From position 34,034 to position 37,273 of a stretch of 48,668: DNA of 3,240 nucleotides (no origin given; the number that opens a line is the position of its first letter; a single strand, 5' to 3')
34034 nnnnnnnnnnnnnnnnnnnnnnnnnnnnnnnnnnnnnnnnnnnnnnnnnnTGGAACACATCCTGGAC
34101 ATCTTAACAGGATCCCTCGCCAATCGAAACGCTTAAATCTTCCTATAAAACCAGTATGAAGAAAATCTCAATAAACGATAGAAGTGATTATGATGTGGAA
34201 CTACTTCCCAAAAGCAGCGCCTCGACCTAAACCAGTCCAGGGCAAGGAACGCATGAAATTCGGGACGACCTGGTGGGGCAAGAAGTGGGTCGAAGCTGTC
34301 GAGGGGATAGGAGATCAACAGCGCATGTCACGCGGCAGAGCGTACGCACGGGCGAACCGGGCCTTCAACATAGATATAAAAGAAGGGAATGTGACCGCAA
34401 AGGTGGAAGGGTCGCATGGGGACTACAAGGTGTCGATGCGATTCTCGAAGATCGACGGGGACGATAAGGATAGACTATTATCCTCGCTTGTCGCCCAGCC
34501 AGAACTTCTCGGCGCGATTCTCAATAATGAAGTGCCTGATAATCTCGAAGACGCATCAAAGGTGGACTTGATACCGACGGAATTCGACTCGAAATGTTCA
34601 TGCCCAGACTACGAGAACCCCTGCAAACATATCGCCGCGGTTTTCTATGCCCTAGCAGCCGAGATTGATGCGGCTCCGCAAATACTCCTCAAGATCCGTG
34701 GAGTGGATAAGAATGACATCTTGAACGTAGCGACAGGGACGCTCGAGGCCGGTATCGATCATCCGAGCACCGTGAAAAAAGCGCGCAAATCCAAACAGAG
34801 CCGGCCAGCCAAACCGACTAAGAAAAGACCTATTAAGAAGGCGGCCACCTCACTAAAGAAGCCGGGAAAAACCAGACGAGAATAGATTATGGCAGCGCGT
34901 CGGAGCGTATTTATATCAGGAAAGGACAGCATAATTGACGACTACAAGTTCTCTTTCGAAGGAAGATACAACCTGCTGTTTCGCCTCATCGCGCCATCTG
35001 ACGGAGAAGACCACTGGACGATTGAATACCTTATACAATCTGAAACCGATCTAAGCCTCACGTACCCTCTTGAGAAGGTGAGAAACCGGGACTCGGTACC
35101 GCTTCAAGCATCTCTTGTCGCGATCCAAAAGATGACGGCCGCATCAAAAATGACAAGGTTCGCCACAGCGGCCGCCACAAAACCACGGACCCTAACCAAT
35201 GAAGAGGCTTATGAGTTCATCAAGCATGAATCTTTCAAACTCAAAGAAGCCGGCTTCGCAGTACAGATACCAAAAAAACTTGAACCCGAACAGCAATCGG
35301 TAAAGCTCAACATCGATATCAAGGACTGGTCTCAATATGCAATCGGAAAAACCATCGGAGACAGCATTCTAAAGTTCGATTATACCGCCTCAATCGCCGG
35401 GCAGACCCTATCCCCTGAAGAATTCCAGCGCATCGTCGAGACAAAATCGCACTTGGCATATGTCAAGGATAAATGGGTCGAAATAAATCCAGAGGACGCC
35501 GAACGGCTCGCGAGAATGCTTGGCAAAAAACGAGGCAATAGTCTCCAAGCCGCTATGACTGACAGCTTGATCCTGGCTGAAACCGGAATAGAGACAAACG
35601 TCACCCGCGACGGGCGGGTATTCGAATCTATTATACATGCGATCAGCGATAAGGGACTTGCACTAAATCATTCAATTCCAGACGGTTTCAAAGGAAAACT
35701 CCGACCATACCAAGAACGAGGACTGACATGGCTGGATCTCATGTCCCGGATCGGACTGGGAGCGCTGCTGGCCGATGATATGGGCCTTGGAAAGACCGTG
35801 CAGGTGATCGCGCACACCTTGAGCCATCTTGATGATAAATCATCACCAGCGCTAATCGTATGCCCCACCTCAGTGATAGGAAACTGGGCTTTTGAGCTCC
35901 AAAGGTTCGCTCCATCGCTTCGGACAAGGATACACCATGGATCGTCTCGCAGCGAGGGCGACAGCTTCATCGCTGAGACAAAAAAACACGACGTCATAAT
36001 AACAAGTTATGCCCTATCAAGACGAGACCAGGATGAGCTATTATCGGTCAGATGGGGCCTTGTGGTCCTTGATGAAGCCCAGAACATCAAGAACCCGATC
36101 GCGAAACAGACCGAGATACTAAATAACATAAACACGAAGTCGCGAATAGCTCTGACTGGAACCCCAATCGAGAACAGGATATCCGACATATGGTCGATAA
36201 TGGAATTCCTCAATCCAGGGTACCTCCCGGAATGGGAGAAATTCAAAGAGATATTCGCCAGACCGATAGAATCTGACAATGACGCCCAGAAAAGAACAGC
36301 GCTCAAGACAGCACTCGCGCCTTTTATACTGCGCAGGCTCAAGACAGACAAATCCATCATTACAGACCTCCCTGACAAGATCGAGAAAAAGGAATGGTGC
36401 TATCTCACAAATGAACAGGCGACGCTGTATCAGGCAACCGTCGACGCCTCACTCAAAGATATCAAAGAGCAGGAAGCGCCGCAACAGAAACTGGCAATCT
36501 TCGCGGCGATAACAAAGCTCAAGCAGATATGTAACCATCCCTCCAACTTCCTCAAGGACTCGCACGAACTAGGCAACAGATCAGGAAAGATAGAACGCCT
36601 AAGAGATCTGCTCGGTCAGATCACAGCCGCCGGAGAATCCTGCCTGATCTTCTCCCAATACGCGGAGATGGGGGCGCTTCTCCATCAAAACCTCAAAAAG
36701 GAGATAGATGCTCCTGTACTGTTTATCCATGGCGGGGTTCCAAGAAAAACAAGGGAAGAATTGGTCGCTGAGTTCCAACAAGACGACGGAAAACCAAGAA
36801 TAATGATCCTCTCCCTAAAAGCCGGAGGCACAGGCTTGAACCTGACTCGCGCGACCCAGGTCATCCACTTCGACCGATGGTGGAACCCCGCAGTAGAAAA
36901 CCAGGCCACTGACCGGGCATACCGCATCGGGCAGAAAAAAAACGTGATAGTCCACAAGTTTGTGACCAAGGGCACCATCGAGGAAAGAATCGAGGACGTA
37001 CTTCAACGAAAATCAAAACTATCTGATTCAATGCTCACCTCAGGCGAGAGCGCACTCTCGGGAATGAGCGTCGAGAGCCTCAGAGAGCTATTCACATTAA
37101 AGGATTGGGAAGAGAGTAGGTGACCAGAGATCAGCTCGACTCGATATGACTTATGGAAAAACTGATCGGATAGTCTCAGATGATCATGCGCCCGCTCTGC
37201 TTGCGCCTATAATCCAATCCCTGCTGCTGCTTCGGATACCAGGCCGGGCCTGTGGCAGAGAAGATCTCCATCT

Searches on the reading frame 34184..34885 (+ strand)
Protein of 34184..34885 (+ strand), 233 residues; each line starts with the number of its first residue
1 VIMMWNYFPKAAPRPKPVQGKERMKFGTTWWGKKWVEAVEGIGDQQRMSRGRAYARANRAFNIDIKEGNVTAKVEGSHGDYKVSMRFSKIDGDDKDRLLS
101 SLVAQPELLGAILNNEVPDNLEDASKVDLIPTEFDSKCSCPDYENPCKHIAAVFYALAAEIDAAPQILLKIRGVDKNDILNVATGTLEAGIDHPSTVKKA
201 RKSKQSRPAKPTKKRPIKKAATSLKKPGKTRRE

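Call 61: search_protein_families(library=pfam, proteins=[window:34184-34885:+], max_evalue=0.00001)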
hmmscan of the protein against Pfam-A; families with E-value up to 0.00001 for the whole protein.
window:34184-34885:+ (233 aa): 1 family
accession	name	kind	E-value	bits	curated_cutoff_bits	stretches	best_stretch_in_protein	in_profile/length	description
PF04434.22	SWIM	-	2.9e-08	33.5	19.6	1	133-157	10-37/38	SWIM zinc finger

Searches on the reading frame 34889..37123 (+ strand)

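Call 61: search_protein_families(library=pfam, proteins=[window:34889-37123:+], max_evalue=0.00001)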
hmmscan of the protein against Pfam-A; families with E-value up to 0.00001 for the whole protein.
window:34889-37123:+ (744 aa): 5 families
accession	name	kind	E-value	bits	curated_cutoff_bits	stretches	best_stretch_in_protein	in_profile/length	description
PF00176.29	SNF2-rel_dom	-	1.3e-68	231.7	24.9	1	274-552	1-289/290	SNF2-related domain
PF12419.13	DUF3670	-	3.3e-25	88.8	27.6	1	98-222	4-131/136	SNF2 Helicase protein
PF00271.37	Helicase_C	-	6.8e-22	78.2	23.5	1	567-681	2-110/110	Helicase conserved C-terminal domain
PF04851.21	ResIII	-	6.1e-09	36.4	22.5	1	270-427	3-163/164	Type III restriction enzyme, res subunit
PF00270.35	DEAD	-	5.9e-06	26.5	26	0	296-429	21-162/167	DEAD/DEAH box helicase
